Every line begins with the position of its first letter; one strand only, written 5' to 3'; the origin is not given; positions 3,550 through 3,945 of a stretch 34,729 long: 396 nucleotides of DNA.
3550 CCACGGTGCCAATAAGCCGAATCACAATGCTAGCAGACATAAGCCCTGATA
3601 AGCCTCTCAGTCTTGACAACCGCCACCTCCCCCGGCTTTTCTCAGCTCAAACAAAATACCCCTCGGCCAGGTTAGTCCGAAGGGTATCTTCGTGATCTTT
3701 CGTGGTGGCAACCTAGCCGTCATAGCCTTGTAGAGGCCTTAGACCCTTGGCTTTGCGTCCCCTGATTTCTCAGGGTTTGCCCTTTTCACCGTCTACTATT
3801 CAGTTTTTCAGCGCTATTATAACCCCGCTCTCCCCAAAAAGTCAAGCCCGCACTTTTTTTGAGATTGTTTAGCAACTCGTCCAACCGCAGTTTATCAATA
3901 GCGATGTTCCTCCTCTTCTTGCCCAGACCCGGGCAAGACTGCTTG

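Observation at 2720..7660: A compact c-di-GMP circuit: two GEMM-I riboswitches, a GGDEF cyclase gene, a sensor-less two-component system and a PIN/TRAM effector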

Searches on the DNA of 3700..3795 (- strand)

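Call 30: build_rna_model(alignment_id=A2, structure=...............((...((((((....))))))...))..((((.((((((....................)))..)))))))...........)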
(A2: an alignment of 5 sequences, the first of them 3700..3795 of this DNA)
Model R1 built from alignment A2 (5 sequences, 97 columns); structure: as given.
model positions 96; base pairs 18; branch points 1; effective number of sequences 1.79; information 0.597 bits per position. Calibrated on 0.2 Mb of random sequence (short: E-values are rough).
structure used (alignment columns):
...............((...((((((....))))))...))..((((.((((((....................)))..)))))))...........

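Call 31: search_with_rna_model(model_id=R1, sources=[window, L001, L002, L003, L004, L005, L006, L007, L008, L009, L010, L011, L012, L013, L014, L015, L016, L017, L018, L019, L020, L021, L022, L023, L024, L025, L026, L027, L028, L029, L030, L031, L032, L033, L034, L035, L036, L037, L038, L039, L040, L041, L042, L043, L044, L045, L046, L047, L048, L049, L050, L051, L052, L053, L054, L055, L056, L057, L058, L059, L060, L061, L062, L063, L064, L065, L066, L067, L068, L069, L070, L071, L072, L073, L074, L075, L076, L077, L078, L079, L080, L081, L082, L083], max_evalue=1)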
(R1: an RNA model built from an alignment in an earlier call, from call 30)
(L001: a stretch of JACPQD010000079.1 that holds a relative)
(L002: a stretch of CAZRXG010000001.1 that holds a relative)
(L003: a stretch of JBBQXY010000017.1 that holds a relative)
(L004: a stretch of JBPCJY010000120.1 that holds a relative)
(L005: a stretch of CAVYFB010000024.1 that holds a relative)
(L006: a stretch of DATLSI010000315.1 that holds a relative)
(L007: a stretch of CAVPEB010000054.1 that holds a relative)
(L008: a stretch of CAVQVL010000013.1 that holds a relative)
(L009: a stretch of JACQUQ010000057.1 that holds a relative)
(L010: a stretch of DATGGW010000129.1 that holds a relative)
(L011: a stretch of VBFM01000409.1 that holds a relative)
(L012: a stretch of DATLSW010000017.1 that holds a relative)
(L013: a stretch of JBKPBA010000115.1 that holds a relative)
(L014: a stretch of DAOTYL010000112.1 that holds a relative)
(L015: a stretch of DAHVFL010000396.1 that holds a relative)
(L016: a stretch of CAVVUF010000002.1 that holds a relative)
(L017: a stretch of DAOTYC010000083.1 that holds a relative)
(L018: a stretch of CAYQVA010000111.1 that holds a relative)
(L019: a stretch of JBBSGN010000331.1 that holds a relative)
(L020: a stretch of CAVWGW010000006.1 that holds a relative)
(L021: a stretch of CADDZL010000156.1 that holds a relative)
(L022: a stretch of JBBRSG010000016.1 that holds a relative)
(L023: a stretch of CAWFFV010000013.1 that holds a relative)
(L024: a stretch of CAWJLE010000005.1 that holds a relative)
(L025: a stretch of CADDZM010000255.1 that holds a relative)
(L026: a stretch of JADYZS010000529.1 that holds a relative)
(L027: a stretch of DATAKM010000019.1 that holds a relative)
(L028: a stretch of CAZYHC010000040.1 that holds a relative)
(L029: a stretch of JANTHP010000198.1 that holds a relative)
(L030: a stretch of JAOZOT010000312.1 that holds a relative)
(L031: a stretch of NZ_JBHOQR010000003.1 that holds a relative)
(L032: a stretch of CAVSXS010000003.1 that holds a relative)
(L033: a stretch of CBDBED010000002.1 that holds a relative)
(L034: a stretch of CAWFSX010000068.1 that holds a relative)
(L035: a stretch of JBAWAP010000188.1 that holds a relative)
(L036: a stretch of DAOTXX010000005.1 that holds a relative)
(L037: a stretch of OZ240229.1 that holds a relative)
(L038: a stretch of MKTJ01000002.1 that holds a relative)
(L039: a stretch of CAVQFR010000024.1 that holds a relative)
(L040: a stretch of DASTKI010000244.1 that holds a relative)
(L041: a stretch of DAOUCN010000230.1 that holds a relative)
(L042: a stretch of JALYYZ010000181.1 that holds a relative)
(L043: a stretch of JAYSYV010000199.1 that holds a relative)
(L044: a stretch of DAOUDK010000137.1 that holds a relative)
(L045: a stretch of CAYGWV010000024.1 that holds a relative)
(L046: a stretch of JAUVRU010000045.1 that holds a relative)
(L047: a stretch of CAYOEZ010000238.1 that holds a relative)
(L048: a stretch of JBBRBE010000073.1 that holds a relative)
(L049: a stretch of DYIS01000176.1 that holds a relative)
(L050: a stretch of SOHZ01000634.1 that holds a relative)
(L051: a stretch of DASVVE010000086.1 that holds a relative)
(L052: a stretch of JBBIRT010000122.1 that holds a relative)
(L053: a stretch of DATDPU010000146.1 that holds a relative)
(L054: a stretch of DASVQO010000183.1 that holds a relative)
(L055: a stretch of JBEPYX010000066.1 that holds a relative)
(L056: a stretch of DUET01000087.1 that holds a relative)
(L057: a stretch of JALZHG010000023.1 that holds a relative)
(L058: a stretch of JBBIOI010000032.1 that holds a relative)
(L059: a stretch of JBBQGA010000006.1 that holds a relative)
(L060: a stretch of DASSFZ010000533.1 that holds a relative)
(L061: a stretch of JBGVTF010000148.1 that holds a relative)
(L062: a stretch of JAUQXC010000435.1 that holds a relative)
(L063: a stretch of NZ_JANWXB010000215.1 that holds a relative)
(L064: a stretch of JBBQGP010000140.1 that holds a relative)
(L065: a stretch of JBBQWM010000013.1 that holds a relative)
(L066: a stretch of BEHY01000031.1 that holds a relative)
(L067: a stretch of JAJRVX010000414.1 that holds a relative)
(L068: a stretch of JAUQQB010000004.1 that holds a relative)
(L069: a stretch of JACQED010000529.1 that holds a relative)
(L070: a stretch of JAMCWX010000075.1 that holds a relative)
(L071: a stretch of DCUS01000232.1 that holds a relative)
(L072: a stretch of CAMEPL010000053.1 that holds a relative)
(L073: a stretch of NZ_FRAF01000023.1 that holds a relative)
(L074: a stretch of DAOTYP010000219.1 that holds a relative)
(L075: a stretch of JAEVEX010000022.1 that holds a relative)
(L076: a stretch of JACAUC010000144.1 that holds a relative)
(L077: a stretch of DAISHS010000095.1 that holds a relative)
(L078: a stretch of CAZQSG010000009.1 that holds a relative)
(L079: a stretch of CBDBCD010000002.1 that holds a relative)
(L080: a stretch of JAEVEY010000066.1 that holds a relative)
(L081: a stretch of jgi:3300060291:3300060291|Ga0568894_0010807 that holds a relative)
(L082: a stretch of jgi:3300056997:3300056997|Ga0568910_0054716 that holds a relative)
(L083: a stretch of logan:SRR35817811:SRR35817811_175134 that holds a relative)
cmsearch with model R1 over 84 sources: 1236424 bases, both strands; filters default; matches with E-value up to 1: 6.
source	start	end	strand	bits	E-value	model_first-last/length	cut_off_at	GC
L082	2799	2894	+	101.5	1.3e-26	1-96/96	no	0.55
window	3700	3795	-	100.7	2.3e-26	1-96/96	no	0.54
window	7494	7587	-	98.1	1.3e-25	1-96/96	no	0.59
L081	6489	6581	+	90.6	2e-23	1-96/96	no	0.59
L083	1971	2087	+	47.3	9.2e-11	1-93/96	3'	0.46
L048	19558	19656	-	14.5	0.35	1-96/96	no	0.63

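Call 32: search_with_rna_model(model_id=R1, sources=[L084, L085, L086, L087, L088, L089, L090, L091, L092, L093, L094, L095, L096, L097, L098, L099, L100, L101, L102, L103, L104, L105, L106, L107, L108, L109, L110, L111, L112, L113, L114, L115, L116, L117, L118, L119, L120, L121, L122, L123, L124, L125, L126, L127, L128, L129, L130, L131, L132, L133, L134, L135, L136, L137, L138, L139, L140, L141, L142, L143, L144, L145, L146, L147, L148, L149, L150, L151, L152, L153, L154, L155, L156, L157, L158, L159, L160, L161, L162, L163], max_evalue=1)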
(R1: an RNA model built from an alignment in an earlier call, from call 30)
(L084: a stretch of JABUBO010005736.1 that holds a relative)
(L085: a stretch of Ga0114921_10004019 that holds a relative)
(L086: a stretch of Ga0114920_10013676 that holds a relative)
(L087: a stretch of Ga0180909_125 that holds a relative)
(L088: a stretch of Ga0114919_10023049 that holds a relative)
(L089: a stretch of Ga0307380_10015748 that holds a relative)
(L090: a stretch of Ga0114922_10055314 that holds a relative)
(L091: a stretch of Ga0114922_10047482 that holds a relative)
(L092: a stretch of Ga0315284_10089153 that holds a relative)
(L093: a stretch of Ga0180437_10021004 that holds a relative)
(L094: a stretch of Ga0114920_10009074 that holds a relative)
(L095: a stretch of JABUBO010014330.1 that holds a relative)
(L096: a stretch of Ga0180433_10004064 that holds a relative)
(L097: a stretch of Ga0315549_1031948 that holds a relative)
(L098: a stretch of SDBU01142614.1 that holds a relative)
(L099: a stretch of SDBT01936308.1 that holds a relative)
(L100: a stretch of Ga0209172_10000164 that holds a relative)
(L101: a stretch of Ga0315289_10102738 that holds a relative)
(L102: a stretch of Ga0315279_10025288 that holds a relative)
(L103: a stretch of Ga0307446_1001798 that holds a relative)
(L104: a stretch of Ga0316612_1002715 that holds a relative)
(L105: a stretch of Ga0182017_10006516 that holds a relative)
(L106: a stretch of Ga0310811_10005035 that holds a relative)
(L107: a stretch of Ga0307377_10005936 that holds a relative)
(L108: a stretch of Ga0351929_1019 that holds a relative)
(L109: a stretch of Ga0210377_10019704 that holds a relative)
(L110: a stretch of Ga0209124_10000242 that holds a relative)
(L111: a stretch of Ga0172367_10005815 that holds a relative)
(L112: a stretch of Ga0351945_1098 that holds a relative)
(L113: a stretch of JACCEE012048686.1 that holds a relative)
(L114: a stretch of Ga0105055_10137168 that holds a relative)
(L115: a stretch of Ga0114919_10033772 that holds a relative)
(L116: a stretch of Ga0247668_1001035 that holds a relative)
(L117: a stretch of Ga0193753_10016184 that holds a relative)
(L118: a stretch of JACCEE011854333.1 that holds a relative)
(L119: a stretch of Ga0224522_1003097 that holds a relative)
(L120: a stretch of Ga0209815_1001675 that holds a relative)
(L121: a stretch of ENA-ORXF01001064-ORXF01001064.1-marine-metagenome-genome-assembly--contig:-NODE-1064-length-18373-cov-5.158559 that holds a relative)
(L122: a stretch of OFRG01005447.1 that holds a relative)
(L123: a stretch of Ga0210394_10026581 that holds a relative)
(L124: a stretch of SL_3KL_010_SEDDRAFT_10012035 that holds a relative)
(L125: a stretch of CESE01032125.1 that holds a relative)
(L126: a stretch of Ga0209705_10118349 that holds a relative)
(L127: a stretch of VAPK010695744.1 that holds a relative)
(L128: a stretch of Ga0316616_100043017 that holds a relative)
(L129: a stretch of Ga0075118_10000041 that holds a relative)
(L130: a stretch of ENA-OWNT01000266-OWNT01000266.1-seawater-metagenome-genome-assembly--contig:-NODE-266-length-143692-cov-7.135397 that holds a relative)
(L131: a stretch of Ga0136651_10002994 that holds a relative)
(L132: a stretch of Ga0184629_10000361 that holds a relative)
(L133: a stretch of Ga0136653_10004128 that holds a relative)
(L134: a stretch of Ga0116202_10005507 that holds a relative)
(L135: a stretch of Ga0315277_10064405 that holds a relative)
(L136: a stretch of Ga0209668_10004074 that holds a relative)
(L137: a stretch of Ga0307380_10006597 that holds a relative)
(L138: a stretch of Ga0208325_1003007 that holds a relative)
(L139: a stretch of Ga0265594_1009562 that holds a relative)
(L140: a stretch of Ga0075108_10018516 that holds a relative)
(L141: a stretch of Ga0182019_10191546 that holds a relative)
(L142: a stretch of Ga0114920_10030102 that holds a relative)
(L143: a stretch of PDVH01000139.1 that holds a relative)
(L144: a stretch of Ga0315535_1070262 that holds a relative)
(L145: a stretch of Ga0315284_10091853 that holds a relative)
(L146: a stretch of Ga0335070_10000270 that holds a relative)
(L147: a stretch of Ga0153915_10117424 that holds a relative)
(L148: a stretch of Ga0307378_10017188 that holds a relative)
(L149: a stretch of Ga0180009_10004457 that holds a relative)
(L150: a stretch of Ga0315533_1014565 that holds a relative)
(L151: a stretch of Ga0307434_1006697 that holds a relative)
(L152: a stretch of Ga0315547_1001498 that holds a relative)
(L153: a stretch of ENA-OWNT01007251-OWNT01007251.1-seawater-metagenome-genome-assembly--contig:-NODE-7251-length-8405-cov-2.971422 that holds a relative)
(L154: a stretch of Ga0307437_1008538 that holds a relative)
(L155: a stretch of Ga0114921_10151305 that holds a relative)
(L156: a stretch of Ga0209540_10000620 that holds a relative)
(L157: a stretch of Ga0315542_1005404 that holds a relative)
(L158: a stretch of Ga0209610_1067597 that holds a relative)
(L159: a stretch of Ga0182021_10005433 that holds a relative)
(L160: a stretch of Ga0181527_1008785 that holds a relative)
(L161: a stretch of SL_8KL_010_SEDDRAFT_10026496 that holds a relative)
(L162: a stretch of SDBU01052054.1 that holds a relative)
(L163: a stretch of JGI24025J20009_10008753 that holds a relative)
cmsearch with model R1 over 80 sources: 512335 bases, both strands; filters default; matches with E-value up to 1: 3.
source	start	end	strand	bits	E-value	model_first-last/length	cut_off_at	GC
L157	2267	2363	-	14.6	0.14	1-96/96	no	0.48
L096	5397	5478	-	14.3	0.17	1-96/96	no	0.62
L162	2315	2416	+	12.4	0.59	1-96/96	no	0.48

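Call 48: search_with_rna_model(model_id=R1, sources=[L164, L165, L166, L167, L168, L169, L170, L171], max_evalue=1)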
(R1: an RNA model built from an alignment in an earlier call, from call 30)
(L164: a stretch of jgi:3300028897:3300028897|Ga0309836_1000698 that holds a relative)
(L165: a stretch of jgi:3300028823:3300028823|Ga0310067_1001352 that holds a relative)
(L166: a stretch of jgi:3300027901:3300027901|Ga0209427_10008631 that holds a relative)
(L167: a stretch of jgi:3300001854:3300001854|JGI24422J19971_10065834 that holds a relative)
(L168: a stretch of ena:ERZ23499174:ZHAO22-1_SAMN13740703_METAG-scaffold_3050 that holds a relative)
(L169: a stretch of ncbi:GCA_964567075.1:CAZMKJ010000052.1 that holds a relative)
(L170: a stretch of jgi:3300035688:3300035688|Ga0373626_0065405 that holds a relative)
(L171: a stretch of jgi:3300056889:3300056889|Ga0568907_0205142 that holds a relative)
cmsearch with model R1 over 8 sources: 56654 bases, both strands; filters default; matches with E-value up to 1: 5.
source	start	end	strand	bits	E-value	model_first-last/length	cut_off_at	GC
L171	115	210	+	98.8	3.7e-27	1-96/96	no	0.54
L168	3883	3958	+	12.8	0.05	1-96/96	no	0.49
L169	5032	5107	+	12.8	0.05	1-96/96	no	0.49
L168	3398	3443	-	9.5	0.46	1-96/96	no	0.54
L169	4547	4592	-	9.5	0.46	1-96/96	no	0.54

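Call 94: search_with_rna_model(model_id=R1, sources=[L172, L173, L174, L175, L176, L177, L178, L179, L180, L181], max_evalue=1)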
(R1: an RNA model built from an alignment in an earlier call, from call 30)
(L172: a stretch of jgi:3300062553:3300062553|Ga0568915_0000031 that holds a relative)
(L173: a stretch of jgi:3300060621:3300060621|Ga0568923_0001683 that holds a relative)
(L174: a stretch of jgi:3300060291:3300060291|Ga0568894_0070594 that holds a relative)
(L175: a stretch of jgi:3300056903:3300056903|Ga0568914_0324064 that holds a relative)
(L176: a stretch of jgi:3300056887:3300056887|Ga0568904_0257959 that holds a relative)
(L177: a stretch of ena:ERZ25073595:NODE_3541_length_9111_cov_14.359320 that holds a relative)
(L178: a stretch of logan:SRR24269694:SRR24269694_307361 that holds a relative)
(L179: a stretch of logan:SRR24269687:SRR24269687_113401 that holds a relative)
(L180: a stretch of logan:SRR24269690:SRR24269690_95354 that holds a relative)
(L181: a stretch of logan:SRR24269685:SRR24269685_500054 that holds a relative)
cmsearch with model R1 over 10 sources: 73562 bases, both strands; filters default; matches with E-value up to 1: 4.
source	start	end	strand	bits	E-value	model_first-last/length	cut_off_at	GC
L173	11229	11324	+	97.5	1.1e-26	1-96/96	no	0.53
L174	3185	3280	+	97.5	1.1e-26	1-96/96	no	0.53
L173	4439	4532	+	96.3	2.7e-26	1-96/96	no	0.56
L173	1574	1674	+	10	0.44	1-96/96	no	0.63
